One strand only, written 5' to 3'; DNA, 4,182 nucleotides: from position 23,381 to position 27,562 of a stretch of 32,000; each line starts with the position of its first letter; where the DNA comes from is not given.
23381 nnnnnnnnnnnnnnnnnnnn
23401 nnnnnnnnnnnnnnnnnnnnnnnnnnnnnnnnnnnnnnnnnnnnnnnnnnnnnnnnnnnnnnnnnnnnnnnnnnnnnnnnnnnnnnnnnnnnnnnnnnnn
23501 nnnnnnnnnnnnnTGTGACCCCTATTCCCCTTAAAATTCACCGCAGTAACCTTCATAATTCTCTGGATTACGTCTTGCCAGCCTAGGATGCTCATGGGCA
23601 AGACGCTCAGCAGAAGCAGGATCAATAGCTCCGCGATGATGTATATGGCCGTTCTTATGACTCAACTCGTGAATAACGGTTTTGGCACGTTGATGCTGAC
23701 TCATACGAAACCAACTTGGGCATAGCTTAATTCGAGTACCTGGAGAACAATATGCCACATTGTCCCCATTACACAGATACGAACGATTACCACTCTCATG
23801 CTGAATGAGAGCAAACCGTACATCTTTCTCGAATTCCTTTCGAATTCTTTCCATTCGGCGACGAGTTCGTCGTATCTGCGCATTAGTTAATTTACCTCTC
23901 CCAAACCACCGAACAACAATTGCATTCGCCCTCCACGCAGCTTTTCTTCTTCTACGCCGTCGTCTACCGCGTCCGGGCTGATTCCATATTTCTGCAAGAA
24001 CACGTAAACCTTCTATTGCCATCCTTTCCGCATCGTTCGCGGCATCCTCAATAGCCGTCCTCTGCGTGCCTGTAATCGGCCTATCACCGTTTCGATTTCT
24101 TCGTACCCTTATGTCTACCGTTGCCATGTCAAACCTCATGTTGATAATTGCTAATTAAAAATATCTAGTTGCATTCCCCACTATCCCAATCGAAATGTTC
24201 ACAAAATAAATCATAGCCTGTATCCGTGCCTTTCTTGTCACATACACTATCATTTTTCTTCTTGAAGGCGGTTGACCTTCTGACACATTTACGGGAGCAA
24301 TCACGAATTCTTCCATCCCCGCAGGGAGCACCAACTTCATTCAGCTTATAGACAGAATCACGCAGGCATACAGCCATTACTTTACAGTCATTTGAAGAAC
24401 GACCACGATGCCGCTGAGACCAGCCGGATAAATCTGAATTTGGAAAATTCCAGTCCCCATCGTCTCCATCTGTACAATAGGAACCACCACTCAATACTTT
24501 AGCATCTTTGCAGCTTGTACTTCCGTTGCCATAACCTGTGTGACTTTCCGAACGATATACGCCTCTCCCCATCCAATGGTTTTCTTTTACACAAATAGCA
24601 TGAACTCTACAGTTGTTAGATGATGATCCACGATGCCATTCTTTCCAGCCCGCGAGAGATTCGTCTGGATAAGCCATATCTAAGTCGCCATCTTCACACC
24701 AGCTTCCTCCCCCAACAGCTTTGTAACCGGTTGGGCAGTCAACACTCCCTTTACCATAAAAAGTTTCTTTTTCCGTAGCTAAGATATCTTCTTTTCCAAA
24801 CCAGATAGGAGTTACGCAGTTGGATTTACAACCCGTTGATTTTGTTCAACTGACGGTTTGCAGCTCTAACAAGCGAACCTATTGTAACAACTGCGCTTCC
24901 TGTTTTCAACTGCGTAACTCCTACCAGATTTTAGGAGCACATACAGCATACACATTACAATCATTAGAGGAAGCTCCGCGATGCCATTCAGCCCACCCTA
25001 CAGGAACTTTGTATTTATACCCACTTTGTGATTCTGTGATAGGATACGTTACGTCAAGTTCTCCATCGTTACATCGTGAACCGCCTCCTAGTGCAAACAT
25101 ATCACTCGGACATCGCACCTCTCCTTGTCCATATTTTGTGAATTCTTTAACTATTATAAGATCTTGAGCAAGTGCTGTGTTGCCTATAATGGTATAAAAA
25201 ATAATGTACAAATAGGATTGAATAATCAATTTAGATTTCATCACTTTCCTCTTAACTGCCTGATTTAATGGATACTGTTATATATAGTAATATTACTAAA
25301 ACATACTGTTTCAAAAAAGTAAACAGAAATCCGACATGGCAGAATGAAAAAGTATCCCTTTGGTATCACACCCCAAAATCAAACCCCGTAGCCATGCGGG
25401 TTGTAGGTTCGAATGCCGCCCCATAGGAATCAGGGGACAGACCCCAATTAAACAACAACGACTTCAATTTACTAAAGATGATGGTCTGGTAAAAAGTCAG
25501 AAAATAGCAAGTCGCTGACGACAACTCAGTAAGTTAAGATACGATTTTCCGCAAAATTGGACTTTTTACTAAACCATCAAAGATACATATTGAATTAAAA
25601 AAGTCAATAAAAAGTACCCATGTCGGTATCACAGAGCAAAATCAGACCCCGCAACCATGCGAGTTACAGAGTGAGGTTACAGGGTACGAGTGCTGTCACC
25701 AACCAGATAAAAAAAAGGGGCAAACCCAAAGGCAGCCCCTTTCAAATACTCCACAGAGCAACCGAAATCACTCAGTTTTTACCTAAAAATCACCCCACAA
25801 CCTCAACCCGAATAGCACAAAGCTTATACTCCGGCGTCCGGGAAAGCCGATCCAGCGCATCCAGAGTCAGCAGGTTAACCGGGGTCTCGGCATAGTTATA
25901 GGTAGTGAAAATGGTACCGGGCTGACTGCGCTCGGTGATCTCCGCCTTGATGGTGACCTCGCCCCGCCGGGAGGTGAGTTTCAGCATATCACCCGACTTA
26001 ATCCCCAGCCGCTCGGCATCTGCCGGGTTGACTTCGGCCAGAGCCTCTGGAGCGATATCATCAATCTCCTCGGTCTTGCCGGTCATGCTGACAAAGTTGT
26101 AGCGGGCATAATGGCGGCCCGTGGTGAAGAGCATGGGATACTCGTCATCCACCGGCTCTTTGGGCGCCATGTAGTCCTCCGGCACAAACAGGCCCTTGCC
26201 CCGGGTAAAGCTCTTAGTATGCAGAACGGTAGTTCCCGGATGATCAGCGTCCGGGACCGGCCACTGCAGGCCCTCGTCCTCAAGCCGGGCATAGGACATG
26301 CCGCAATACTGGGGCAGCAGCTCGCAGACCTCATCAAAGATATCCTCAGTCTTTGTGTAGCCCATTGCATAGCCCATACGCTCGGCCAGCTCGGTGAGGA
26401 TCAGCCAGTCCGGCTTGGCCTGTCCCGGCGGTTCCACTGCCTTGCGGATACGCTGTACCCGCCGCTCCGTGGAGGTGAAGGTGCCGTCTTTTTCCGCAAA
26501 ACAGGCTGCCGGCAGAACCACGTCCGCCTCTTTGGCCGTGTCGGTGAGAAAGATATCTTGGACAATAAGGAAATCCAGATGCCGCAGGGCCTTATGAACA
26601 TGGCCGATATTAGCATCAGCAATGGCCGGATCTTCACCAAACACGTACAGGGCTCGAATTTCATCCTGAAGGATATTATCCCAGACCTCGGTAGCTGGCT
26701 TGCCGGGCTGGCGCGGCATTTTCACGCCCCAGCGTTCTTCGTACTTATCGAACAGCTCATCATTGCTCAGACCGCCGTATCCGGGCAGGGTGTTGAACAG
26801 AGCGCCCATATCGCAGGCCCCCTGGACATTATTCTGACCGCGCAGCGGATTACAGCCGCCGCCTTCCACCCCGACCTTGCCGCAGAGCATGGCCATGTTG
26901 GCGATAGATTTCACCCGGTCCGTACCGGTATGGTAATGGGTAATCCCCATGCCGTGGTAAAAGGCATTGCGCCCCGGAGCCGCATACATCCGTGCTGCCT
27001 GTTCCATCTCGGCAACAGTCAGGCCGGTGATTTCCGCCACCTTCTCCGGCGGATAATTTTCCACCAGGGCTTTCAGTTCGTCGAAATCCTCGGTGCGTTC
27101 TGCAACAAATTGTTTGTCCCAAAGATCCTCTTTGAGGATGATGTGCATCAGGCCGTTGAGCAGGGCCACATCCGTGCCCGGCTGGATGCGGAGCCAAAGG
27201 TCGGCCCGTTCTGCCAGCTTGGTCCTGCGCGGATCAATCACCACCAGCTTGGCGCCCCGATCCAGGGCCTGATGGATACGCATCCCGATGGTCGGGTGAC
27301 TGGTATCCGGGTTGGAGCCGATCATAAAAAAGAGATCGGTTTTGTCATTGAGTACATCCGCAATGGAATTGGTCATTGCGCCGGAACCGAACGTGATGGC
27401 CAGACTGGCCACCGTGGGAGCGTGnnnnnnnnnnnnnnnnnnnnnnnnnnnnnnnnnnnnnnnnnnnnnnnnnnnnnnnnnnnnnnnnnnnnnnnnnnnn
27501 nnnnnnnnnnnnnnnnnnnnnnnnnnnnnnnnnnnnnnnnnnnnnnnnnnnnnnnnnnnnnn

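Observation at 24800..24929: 116-bp MITE-like element with a 7-bp target-site duplication splits a secreted-protein gene in frame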

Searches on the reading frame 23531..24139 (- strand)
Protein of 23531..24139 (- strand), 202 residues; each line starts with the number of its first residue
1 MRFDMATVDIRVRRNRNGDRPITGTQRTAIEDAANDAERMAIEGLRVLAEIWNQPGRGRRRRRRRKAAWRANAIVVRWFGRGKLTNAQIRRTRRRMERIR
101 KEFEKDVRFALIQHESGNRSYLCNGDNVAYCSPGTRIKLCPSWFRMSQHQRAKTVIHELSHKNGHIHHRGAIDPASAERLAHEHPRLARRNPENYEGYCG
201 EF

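Call 11: find_encoding_contigs(protein=window:23531-24139:-, flank=10000, max_places=10)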
Protein window:23531-24139:- (202 aa): no gene with exactly this product is on record in the collection.

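Call 14: search_protein_families(library=pfam, proteins=[window:23531-24139:-])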
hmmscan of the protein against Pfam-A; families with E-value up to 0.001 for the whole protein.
window:23531-24139:- (202 aa): 1 family
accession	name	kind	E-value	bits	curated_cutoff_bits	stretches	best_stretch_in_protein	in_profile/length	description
PF14521.12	Aspzincin_M35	-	2.9e-10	41.2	30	1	69-198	6-140/142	Lysine-specific metallo-endopeptidase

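Call 75: find_encoding_contigs(protein=window:23531-24127:-, flank=10000, max_places=10)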
Protein window:23531-24127:- (198 aa): 2 contigs read that carry it; 1 place shown.
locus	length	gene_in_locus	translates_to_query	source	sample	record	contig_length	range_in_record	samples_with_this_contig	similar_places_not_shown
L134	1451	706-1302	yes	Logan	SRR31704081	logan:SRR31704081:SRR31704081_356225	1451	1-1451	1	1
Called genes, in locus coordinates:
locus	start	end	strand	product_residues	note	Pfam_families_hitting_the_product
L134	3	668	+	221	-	?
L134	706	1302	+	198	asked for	PF14521:Aspzincin_M35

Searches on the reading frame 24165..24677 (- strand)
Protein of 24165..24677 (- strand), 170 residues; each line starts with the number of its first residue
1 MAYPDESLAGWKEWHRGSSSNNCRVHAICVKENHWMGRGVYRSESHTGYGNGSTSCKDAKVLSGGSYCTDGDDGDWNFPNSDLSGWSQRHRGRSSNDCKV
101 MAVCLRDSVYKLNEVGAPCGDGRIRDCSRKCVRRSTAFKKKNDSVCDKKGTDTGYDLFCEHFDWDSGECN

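Call 48: find_encoding_contigs(protein=window:24165-24677:-, flank=10000, max_places=10)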
Protein window:24165-24677:- (170 aa): no gene with exactly this product is on record in the collection.

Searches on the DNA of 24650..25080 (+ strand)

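Call 15: search_dna_similar(query=window:24800-24929:+, collection=plasmids, mode=distant, max_evalue=1)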
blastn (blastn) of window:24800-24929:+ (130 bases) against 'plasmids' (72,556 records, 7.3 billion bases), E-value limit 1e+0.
No match.

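Call 78: search_rna_families(source=window, start=24650, end=25080, threshold=evalue, max_evalue=1)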
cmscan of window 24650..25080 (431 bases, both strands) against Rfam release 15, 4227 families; matches with E-value up to 1: 0.
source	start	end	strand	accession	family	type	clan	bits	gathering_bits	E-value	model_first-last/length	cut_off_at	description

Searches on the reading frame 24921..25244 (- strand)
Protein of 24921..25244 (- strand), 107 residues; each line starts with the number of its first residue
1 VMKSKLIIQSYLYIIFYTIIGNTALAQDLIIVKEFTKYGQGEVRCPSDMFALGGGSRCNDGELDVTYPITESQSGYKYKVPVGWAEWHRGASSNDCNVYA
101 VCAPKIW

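Call 10: find_encoding_contigs(protein=window:24921-25244:-, flank=10000, max_places=10)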
Protein window:24921-25244:- (107 aa): no gene with exactly this product is on record in the collection.

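Call 12: find_encoding_contigs(protein=window:24921-25241:-, flank=10000, max_places=10)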
Protein window:24921-25241:- (106 aa): no gene with exactly this product is on record in the collection.

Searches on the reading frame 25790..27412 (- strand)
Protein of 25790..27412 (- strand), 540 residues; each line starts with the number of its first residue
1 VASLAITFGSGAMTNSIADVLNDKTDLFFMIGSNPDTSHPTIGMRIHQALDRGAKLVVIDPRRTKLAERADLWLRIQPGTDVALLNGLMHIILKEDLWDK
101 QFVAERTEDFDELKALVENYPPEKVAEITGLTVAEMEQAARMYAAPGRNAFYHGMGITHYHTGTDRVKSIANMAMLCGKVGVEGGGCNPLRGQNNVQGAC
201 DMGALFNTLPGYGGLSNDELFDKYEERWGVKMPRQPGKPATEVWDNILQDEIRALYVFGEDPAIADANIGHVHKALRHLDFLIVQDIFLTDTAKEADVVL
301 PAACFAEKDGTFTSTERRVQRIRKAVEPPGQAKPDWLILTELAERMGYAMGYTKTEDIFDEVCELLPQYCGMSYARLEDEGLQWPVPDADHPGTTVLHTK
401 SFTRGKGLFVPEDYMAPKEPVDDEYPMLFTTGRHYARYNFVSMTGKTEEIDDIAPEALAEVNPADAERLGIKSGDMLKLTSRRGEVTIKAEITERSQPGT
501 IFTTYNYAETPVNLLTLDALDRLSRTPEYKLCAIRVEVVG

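Call 14: search_protein_families(library=pfam, proteins=[window:25790-27412:-])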
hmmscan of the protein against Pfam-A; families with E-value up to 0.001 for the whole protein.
window:25790-27412:- (540 aa): 2 families
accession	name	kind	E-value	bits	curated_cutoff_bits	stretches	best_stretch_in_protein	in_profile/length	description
PF00384.28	Molybdopterin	-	1.1e-62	212.6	24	1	12-345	97-353/353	Molybdopterin oxidoreductase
PF01568.27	Molydop_binding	-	1.6e-28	99.3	26.8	1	428-533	2-110/110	Molydopterin dinucleotide binding domain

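Call 72: find_encoding_contigs(protein=window:25790-27412:-, flank=10000, max_places=10)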
Protein window:25790-27412:- (540 aa): 1 contig read that carries it; 1 place shown.
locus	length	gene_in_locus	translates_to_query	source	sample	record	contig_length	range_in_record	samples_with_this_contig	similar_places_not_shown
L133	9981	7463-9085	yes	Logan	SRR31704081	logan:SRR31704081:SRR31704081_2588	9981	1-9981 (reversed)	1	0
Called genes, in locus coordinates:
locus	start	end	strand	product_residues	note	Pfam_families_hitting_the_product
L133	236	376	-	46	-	-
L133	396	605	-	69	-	-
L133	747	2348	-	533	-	PF03023:MurJ, PF01554:MatE (weak)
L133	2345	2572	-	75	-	-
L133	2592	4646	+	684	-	PF00009:GTP_EFTU, PF03144:GTP_EFTU_D2, PF22042:EF-G_D2, PF14492:EFG_III, PF03764:EFG_IV, PF00679:EFG_C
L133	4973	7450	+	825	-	PF13510:Fer2_4, PF14691:Fer4_20, PF01266:DAO (weak), PF01593:Amino_oxidase (weak), PF07992:Pyr_redox_2, PF13450:NAD_binding_8, PF04879:Molybdop_Fe4S4, PF00384:Molybdopterin, +6 more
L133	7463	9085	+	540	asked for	PF00384:Molybdopterin, PF01568:Molydop_binding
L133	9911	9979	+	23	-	?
